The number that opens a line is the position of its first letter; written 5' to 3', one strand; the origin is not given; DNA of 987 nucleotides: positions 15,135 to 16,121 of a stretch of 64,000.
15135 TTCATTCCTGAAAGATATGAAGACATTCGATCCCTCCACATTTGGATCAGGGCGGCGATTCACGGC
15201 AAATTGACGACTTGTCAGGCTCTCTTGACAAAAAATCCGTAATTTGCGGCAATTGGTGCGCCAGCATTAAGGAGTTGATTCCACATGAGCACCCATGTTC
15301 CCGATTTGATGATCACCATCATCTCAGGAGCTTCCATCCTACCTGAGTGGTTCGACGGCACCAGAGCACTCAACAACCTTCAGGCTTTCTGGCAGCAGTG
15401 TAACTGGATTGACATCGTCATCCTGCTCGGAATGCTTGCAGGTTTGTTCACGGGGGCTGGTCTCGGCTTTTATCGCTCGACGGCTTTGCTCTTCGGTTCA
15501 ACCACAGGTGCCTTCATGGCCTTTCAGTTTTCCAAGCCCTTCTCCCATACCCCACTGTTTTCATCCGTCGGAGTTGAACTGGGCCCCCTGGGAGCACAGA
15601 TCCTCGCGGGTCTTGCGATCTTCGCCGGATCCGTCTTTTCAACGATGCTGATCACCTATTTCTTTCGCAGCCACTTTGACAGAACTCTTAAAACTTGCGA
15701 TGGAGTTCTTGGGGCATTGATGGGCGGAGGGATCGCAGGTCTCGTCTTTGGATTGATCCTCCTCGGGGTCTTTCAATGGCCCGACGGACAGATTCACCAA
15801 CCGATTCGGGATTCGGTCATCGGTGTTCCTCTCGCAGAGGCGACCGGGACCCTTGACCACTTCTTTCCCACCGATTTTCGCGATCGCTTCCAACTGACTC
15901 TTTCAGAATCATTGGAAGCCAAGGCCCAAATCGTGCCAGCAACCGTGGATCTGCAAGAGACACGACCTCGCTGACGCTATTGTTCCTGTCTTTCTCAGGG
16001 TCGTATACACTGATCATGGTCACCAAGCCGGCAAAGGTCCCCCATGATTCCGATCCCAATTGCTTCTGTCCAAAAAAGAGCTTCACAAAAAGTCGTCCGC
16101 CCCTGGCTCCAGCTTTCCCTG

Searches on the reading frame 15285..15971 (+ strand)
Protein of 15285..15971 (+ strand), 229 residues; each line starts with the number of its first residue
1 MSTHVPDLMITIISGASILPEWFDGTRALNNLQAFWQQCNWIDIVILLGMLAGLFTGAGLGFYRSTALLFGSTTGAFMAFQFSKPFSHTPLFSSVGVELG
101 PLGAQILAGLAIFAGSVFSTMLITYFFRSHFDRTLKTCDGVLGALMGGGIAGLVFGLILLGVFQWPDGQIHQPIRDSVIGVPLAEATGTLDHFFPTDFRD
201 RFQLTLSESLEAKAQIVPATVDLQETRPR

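Call 7: search_protein_families(library=pfam, proteins=[window:15285-15971:+], max_evalue=0.001)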
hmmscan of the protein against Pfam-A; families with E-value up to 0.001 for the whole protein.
window:15285-15971:+ (229 aa): 1 family
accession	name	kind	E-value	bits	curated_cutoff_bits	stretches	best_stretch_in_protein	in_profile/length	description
PF02674.22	Colicin_V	-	8.3e-12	45.7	29.3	1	42-184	1-140/144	Colicin V production protein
